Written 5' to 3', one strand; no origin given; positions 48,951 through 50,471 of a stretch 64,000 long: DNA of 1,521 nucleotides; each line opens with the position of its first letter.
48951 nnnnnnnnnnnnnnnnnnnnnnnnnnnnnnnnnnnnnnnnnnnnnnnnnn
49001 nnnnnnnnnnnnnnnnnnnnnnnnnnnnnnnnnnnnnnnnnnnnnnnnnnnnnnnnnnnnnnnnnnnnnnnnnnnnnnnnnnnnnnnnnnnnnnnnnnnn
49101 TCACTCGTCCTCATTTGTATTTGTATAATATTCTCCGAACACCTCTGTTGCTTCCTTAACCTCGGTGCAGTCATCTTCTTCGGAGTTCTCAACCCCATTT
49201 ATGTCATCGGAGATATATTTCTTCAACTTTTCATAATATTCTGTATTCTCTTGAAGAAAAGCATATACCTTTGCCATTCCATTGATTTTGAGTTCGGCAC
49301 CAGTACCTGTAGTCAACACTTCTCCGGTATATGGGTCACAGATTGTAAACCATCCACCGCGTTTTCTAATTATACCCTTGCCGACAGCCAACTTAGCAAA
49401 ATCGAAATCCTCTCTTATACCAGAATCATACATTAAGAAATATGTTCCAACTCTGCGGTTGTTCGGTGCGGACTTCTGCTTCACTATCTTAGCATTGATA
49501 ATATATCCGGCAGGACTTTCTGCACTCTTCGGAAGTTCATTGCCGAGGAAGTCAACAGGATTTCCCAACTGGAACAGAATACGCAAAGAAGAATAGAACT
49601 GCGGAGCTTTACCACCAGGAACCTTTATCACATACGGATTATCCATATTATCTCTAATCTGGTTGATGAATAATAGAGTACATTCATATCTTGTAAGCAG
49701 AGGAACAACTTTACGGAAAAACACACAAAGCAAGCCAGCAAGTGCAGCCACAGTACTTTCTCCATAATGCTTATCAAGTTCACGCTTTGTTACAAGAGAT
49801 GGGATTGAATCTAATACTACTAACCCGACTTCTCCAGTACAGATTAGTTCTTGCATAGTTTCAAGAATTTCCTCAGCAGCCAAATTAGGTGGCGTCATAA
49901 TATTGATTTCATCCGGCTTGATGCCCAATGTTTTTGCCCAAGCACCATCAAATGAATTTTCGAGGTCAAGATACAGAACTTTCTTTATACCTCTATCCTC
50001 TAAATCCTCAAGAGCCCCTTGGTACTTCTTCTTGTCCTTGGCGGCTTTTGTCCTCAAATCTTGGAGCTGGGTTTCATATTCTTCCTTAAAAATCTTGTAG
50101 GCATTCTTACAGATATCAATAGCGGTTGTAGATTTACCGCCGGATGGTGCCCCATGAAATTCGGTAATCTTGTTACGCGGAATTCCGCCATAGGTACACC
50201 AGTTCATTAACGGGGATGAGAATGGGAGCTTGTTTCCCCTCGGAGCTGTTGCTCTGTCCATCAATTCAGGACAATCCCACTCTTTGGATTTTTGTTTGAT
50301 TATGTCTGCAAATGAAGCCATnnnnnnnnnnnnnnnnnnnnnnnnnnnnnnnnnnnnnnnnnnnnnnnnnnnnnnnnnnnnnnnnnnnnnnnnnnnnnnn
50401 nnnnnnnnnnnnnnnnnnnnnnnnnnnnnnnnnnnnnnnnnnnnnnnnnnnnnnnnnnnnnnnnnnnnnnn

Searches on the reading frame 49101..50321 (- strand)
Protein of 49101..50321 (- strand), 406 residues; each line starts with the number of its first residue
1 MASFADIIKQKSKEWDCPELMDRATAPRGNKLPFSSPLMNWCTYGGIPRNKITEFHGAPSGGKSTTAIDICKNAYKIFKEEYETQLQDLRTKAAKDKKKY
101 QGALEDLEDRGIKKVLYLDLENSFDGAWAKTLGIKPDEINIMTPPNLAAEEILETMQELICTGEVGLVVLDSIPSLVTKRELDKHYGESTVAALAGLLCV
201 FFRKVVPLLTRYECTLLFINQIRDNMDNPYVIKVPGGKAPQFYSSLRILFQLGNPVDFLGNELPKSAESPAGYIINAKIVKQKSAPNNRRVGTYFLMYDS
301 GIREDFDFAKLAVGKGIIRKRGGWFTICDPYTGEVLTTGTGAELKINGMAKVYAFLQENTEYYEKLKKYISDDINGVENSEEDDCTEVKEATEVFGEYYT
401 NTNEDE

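Call 41: search_protein_families(library=phrogs, proteins=[window:49101-50321:-], max_evalue=0.001)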
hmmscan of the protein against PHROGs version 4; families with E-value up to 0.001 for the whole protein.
window:49101-50321:- (406 aa): 5 families
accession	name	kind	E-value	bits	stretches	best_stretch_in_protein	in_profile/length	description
phrog_97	-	other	5.1e-55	188.6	2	3-248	23-249/506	UvsX-like recombinase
phrog_8337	-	DNA, RNA and nucleotide metabolism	2e-14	54.6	1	114-250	100-239/273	DNA repair protein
phrog_239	-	DNA, RNA and nucleotide metabolism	6.8e-07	29.6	1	19-139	325-418/801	DNA primase/helicase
phrog_9666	-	unknown function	0.00013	21.4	0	195-291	608-697/779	-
phrog_19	-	DNA, RNA and nucleotide metabolism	0.00055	19.9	0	29-123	332-392/621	DnaB-like replicative helicase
